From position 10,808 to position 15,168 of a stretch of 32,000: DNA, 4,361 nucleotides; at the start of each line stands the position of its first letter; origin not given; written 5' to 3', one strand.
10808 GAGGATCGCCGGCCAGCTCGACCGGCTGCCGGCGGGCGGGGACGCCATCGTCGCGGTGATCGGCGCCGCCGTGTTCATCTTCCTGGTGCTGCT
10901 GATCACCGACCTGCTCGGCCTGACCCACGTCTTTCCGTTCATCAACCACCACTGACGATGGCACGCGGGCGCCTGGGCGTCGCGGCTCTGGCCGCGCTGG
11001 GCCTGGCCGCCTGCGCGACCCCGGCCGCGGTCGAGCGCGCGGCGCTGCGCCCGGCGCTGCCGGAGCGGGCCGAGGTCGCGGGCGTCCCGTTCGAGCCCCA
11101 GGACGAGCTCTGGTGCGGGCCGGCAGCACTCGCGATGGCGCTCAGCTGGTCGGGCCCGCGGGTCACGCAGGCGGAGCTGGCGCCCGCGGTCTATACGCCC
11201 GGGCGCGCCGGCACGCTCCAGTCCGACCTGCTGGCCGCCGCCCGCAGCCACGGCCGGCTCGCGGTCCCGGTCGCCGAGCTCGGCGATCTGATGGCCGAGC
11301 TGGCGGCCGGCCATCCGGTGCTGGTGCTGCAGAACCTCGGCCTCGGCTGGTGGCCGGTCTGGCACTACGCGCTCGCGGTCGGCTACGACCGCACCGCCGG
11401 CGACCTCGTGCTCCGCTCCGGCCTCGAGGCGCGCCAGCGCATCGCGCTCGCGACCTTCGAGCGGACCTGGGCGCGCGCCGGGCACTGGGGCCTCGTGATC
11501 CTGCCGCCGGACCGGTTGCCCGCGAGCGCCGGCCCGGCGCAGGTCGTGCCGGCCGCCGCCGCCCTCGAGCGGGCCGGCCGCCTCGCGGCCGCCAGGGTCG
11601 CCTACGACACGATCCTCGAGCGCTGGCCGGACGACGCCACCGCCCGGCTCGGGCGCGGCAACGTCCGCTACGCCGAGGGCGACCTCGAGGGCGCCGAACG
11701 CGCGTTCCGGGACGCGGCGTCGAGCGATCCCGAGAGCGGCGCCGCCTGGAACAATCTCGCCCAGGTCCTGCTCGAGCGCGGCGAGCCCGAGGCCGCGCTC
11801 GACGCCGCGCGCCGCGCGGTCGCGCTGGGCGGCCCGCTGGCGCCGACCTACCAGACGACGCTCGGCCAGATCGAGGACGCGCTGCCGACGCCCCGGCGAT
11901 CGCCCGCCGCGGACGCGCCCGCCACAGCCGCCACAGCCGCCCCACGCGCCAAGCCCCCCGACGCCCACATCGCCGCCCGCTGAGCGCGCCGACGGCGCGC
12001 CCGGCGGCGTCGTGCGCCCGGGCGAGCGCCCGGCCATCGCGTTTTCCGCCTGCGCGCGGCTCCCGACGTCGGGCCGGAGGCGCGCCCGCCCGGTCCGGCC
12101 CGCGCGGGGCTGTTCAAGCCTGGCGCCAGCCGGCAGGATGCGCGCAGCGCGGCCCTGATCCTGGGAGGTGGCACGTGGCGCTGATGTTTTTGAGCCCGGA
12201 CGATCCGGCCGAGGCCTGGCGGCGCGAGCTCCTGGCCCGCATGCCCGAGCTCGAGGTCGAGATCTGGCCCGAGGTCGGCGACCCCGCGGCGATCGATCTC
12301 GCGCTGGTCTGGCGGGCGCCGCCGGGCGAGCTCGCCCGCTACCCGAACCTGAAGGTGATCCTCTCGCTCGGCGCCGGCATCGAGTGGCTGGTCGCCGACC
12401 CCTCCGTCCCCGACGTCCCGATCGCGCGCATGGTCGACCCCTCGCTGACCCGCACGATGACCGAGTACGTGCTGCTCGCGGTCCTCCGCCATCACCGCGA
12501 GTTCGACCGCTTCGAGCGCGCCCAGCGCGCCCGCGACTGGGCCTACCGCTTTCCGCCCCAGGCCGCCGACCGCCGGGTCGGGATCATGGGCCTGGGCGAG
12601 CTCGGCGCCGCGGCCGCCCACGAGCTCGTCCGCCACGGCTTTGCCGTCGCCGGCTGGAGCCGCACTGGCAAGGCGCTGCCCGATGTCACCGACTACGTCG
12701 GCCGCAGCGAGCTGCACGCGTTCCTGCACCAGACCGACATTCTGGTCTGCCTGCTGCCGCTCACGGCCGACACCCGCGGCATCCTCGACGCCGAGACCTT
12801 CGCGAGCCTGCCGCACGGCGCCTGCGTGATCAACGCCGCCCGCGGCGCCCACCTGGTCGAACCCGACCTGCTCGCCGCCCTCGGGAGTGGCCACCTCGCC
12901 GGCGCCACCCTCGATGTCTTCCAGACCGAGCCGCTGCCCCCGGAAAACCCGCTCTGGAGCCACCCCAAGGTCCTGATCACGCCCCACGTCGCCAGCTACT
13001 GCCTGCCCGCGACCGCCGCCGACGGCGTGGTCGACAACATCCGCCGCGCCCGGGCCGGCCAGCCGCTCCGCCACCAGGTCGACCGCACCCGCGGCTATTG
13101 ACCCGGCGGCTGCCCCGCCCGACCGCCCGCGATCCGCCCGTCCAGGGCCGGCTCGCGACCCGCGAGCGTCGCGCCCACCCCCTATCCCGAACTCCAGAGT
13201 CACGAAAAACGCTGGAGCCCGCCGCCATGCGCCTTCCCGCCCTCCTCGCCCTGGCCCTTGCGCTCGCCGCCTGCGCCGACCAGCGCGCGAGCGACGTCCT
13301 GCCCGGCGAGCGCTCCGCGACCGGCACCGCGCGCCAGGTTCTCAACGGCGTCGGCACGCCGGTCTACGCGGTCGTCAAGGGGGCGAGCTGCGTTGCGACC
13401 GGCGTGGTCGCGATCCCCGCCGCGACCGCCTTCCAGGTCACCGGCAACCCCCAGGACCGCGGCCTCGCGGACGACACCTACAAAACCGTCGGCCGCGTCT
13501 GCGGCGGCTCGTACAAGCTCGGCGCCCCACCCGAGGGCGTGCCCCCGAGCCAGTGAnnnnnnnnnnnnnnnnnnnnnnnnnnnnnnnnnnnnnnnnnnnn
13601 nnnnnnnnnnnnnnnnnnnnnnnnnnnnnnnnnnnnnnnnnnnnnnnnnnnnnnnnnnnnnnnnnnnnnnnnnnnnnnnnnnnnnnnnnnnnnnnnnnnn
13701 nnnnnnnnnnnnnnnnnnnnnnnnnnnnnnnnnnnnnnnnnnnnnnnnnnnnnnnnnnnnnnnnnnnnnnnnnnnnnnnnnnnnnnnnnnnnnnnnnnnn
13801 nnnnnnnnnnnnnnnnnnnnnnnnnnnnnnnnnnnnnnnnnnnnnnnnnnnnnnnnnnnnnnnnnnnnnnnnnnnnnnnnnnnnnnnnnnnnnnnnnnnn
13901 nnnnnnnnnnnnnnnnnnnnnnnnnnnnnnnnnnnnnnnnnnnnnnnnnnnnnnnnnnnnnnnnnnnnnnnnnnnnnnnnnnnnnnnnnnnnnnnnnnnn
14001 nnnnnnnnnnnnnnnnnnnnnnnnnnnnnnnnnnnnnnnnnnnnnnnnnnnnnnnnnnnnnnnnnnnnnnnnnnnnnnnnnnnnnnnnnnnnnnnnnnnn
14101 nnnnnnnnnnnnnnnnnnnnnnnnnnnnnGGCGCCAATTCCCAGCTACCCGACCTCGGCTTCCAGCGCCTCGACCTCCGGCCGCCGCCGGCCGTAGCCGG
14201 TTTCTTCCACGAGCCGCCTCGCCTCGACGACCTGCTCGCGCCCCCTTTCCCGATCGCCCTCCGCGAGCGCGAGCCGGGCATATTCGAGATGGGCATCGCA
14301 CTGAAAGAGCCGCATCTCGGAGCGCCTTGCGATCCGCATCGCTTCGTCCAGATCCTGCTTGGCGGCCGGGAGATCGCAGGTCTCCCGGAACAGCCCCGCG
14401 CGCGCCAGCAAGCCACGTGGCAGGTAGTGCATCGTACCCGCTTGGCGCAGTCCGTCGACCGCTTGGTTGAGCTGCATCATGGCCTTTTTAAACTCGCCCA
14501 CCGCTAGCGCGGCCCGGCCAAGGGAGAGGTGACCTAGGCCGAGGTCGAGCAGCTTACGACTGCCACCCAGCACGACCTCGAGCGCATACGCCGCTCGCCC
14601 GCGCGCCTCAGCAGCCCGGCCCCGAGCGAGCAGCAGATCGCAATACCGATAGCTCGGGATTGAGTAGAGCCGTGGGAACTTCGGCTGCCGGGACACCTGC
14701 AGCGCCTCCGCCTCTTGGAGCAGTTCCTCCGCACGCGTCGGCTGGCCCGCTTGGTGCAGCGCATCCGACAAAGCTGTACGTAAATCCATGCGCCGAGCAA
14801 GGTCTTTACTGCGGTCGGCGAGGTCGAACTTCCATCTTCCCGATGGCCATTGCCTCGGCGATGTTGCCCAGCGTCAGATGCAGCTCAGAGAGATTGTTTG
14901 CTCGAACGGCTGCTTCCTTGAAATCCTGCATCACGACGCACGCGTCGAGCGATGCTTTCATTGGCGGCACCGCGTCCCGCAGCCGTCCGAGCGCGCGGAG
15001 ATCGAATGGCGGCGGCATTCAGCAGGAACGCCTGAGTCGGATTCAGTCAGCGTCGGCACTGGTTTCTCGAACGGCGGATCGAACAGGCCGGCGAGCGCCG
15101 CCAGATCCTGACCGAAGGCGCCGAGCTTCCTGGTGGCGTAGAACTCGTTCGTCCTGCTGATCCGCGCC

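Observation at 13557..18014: TIR-NB-ARC-TPR STAND NTPase in an operon with a SLATT (DUF4231) two-TM protein: candidate undescribed two-gene anti-phage module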

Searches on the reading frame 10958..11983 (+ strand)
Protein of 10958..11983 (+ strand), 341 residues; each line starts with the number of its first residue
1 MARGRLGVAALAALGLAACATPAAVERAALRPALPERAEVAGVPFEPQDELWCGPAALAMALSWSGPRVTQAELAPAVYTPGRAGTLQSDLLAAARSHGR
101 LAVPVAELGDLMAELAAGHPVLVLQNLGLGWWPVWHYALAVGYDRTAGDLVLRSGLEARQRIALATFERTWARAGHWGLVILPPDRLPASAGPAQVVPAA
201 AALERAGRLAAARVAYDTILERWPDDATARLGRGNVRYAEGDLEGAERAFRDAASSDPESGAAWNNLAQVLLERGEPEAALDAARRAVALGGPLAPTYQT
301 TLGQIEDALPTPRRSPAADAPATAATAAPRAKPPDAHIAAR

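Call 84: search_protein_families(library=pfam, proteins=[window:10958-11983:+], max_evalue=0.00001)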
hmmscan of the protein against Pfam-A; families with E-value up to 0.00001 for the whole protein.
window:10958-11983:+ (341 aa): 8 families
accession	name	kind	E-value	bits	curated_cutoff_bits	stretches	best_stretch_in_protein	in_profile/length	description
PF13432.12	TPR_16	-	7.8e-14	52.2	32.7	2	233-291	3-61/65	Tetratricopeptide repeat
PF13428.12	TPR_14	-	1.5e-10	41.1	23.5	0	229-270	3-44/44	Tetratricopeptide repeat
PF00515.34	TPR_1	-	2.7e-10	40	27.8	0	263-290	3-30/34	Tetratricopeptide repeat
PF07719.23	TPR_2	-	3.8e-10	39.5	27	0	262-290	2-30/34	Tetratricopeptide repeat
PF14559.12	TPR_19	-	5.4e-10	39.9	25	1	238-289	2-53/68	Tetratricopeptide repeat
PF13529.12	Peptidase_C39_2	-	1.8e-09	38.7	24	1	42-147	2-134/143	Peptidase_C39 like family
PF13424.12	TPR_12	-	1.1e-07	32.3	30.1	0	258-290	42-74/77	Tetratricopeptide repeat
PF13431.12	TPR_17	-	7.6e-07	29.4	24.4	0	250-281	2-33/34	Tetratricopeptide repeat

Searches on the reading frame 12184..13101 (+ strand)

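Call 84: search_protein_families(library=pfam, proteins=[window:12184-13101:+], max_evalue=0.00001)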
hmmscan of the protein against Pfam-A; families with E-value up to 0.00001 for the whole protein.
window:12184-13101:+ (305 aa): 2 families
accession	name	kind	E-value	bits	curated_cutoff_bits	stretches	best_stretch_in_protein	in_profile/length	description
PF02826.25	2-Hacid_dh_C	-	4.3e-48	163.5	25.1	1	99-270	3-178/178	D-isomer specific 2-hydroxyacid dehydrogenase, NAD binding domain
PF03446.21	NAD_binding_2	-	1e-06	29.3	21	1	131-217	1-91/161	NAD binding domain of 6-phosphogluconate dehydrogenase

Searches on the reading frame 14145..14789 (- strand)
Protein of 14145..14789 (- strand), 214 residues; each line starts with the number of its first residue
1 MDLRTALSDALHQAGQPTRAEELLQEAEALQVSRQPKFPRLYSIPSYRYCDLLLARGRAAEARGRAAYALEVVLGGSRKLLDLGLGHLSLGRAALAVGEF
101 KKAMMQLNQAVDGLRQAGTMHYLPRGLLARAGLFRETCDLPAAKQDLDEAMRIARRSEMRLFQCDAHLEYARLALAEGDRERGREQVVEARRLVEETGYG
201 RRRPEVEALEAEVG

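Call 3: search_protein_families(library=pfam, proteins=[window:14145-14789:-], max_evalue=0.01)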
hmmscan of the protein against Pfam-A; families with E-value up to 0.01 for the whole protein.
window:14145-14789:- (214 aa): 4 families
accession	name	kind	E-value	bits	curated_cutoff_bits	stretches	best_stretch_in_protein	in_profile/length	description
PF17874.7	TPR_MalT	-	1.6e-07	31.4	45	1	81-201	77-198/336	MalT-like TPR region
PF13428.12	TPR_14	-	8e-06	26.5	23.5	0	2-30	2-30/44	Tetratricopeptide repeat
PF13424.12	TPR_12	-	3.4e-05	24.4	30.1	0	48-116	8-77/77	Tetratricopeptide repeat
PF07719.23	TPR_2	-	0.0068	16.9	27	0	6-30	6-30/34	Tetratricopeptide repeat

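Call 4: search_protein_families(library=padloc, proteins=[window:14145-14789:-], max_evalue=0.01)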
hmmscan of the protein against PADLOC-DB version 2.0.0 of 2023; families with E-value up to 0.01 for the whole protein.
window:14145-14789:- (214 aa): 0 families

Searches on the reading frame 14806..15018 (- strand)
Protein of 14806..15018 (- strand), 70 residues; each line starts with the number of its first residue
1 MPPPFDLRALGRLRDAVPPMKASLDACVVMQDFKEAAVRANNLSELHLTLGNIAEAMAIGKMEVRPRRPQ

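Call 3: search_protein_families(library=pfam, proteins=[window:14806-15018:-], max_evalue=0.01)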
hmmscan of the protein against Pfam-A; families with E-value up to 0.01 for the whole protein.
window:14806-15018:- (70 aa): 1 family
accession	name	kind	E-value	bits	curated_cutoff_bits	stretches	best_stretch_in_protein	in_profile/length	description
PF13374.12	TPR_10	-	0.0018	18.6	27.5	0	39-59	4-24/42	Tetratricopeptide repeat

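Call 4: search_protein_families(library=padloc, proteins=[window:14806-15018:-], max_evalue=0.01)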
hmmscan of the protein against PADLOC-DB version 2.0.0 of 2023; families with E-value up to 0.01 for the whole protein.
window:14806-15018:- (70 aa): 0 families
